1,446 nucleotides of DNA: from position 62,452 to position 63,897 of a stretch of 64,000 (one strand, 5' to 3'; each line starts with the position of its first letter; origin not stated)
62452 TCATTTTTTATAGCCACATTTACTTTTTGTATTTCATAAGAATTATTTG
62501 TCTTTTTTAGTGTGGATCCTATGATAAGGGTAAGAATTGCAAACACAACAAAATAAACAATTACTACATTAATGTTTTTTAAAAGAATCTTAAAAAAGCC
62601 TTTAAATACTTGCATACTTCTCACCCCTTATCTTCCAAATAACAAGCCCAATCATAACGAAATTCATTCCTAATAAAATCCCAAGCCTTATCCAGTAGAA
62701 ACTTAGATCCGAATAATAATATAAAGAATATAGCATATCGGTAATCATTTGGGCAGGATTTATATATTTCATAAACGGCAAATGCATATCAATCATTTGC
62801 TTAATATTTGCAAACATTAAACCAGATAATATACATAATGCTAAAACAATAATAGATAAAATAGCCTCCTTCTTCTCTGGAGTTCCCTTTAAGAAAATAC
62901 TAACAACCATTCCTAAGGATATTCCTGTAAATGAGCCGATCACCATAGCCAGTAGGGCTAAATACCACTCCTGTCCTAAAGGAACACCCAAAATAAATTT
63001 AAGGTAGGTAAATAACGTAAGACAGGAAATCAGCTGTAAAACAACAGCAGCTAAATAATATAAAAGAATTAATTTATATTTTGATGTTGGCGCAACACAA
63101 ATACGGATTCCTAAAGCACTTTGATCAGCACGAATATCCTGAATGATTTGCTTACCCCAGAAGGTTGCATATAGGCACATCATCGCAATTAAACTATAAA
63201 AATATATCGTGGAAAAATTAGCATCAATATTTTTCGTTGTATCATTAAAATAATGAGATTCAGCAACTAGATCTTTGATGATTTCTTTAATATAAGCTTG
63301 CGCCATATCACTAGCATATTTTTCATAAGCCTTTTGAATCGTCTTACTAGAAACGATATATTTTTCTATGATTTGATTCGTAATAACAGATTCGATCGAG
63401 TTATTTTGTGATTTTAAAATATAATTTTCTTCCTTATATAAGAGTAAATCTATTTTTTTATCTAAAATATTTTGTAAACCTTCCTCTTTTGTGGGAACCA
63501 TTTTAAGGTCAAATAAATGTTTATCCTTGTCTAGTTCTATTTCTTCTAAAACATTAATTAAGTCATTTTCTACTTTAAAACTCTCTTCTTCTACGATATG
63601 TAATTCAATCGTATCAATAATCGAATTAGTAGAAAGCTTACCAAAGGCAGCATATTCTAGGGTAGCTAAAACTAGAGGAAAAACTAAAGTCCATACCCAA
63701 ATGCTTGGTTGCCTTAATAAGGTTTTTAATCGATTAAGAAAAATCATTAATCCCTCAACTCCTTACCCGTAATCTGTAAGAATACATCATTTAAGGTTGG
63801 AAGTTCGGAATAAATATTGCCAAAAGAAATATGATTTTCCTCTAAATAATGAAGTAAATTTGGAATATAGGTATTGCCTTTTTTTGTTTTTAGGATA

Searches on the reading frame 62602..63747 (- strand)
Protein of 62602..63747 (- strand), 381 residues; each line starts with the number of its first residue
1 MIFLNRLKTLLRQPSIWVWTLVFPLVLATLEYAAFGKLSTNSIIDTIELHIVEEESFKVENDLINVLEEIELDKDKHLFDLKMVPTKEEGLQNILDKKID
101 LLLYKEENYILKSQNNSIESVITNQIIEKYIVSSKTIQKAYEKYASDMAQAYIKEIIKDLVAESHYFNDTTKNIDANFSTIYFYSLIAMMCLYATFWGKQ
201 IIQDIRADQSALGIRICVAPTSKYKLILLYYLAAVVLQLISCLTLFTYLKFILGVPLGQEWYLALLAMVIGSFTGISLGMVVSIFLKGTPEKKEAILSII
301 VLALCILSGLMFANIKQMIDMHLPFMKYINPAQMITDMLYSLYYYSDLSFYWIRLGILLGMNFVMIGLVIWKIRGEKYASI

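Call 65: find_encoding_contigs(protein=window:62602-63747:-, flank=10000, max_places=2)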
Protein window:62602-63747:- (381 aa): 20 contigs read that carry it; 2 places shown.
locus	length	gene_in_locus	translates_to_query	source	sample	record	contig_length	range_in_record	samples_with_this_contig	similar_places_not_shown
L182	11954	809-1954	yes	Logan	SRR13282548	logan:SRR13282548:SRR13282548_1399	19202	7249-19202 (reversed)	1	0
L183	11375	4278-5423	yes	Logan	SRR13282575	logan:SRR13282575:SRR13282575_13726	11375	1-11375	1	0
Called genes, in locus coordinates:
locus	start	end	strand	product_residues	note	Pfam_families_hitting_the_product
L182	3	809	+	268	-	?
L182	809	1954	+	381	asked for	PF12698:ABC2_membrane_3, PF01061:ABC2_membrane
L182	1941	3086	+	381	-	PF12698:ABC2_membrane_3, PF01061:ABC2_membrane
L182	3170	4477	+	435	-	PF00535:Glycos_transf_2 (weak), PF13641:Glyco_tranf_2_3, PF13632:Glyco_trans_2_3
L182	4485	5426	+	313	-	PF02463:SMC_N (weak), PF00005:ABC_tran, PF13304:AAA_21 (faint)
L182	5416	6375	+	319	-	PF01061:ABC2_membrane, PF12698:ABC2_membrane_3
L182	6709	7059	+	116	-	PF01740:STAS, PF13466:STAS_2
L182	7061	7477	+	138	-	PF13581:HATPase_c_2, PF02518:HATPase_c, PF14501:HATPase_c_5 (faint)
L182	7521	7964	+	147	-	PF03862:SpoVAC_SpoVAEB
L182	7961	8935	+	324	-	PF07451:SpoVAD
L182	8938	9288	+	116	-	PF03862:SpoVAC_SpoVAEB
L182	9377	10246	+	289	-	PF02517:Rce1-like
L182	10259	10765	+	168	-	PF01613:Flavin_Reduct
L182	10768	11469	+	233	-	PF00702:Hydrolase, PF13419:HAD_2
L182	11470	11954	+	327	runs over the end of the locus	PF01244:Peptidase_M19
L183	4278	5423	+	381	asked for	PF12698:ABC2_membrane_3, PF01061:ABC2_membrane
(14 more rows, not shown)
